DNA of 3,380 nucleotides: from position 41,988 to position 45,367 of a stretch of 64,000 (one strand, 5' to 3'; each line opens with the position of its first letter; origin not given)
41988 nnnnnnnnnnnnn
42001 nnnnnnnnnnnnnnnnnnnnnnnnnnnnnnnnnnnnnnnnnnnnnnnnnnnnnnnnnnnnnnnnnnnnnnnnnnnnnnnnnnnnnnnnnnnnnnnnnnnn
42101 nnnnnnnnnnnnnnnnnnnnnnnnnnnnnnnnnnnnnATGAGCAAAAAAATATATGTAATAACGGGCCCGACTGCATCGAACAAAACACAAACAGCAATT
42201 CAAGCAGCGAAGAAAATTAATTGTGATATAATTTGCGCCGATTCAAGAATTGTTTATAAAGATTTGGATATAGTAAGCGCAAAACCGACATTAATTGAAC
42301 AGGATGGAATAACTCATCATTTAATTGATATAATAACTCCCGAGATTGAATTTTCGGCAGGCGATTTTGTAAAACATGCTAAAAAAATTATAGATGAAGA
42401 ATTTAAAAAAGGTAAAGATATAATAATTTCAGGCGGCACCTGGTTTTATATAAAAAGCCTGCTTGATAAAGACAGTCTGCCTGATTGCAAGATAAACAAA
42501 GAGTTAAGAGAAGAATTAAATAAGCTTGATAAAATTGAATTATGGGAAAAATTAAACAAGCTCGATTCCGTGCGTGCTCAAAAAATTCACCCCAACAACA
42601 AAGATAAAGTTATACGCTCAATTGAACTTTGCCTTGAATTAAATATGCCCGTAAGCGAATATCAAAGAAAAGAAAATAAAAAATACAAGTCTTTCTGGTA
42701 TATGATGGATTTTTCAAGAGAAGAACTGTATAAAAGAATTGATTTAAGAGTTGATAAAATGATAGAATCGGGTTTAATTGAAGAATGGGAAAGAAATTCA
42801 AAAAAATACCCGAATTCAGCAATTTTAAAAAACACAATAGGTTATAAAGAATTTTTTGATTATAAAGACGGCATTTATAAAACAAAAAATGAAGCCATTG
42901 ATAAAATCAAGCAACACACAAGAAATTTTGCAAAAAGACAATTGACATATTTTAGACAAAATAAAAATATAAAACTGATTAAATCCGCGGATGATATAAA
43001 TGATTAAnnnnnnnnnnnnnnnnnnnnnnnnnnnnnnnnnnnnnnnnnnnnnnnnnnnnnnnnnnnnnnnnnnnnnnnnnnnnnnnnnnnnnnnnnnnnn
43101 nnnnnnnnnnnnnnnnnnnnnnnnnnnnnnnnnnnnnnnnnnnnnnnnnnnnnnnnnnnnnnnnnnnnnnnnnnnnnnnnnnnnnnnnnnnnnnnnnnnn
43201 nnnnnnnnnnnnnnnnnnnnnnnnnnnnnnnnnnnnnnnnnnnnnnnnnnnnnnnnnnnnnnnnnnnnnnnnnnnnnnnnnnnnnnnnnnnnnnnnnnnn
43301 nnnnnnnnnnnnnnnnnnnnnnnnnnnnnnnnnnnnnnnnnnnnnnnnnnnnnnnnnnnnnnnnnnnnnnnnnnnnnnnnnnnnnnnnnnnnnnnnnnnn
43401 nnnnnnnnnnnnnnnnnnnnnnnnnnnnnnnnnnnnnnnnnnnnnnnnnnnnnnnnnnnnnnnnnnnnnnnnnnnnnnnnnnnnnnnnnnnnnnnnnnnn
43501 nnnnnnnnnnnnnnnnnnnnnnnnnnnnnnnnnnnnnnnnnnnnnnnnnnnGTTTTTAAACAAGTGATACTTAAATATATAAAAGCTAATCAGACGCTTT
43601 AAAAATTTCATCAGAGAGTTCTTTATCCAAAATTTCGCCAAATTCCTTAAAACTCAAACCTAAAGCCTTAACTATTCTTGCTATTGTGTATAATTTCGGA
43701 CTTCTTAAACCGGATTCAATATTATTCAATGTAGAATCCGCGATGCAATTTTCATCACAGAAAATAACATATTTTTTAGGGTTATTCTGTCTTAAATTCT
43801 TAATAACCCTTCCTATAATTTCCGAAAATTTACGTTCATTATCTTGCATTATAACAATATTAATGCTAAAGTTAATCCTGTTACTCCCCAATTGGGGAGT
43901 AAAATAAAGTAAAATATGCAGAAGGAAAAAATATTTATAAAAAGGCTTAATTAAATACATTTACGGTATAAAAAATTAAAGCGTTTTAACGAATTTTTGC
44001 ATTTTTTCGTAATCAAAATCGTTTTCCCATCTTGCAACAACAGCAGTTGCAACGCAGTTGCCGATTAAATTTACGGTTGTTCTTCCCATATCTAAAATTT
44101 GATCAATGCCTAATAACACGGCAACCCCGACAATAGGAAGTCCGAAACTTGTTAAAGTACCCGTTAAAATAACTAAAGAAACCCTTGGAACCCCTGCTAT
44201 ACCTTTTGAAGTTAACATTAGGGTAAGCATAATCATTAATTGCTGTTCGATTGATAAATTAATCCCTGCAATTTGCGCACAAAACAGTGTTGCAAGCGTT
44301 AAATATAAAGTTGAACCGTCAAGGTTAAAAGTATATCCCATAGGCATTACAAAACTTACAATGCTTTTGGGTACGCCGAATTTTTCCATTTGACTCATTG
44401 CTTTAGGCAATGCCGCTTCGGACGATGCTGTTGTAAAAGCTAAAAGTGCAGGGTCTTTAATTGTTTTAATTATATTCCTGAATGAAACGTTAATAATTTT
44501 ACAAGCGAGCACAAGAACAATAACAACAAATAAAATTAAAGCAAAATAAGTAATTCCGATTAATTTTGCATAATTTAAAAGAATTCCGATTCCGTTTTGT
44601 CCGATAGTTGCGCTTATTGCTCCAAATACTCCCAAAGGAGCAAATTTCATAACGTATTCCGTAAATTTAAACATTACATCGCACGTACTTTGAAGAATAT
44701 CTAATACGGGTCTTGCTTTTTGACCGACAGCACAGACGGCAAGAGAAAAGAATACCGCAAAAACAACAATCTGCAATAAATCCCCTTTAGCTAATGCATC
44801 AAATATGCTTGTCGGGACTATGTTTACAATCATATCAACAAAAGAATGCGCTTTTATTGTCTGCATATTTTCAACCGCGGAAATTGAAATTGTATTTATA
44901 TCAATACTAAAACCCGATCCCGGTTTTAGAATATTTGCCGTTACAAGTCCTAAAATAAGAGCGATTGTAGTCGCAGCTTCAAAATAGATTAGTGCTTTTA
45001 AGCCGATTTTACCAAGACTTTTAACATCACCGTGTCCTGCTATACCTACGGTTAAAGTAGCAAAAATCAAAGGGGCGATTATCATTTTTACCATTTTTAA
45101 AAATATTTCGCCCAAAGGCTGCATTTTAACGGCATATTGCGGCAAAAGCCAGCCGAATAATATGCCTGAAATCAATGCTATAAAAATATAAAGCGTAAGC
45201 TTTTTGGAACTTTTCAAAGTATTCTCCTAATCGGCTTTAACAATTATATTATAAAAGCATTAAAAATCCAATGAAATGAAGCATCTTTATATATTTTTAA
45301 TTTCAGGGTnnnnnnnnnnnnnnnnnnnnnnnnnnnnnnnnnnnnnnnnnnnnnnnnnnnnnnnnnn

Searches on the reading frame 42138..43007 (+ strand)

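Call 75: search_protein_families(library=pfam, proteins=[window:42138-43007:+], max_evalue=0.0001)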
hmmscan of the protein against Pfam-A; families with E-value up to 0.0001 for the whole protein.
window:42138-43007:+ (289 aa): 2 families
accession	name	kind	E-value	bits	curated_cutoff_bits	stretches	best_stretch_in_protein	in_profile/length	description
PF01715.23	IPPT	-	6.3e-70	236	23.6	1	39-274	2-242/243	IPP transferase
PF01745.22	IPT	-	3.8e-08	33.5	20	1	4-109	2-107/233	Isopentenyl transferase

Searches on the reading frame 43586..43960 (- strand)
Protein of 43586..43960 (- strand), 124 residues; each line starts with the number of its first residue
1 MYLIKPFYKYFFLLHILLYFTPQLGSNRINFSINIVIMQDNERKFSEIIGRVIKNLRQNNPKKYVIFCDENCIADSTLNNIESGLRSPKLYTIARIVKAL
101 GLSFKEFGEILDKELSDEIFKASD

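Call 75: search_protein_families(library=pfam, proteins=[window:43586-43960:-], max_evalue=0.0001)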
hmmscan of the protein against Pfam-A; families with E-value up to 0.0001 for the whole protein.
window:43586-43960:- (124 aa): 1 family
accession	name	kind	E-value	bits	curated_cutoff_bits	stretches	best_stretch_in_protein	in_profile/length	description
PF01381.28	HTH_3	-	6.8e-06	26.5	23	1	73-107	21-55/55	Helix-turn-helix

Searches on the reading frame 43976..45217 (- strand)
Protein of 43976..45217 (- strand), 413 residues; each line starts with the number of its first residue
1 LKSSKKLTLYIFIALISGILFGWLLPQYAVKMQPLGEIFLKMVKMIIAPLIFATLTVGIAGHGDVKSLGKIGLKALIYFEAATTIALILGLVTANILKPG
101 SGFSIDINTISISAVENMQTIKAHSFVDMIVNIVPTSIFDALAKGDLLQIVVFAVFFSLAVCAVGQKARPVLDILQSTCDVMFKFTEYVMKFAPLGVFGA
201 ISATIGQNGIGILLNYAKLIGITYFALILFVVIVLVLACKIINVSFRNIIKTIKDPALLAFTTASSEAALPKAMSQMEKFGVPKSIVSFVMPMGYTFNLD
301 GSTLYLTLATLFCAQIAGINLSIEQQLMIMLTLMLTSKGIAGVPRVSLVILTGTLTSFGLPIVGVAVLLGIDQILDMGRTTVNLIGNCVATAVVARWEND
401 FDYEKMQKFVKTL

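Call 85: search_protein_families(library=pfam, proteins=[window:43976-45217:-], max_evalue=0.0001)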
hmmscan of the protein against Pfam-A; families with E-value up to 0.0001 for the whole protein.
window:43976-45217:- (413 aa): 1 family
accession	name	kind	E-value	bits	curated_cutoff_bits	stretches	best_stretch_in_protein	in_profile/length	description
PF00375.23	SDF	-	9.7e-121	403.9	27.9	1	7-397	1-387/387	Sodium:dicarboxylate symporter family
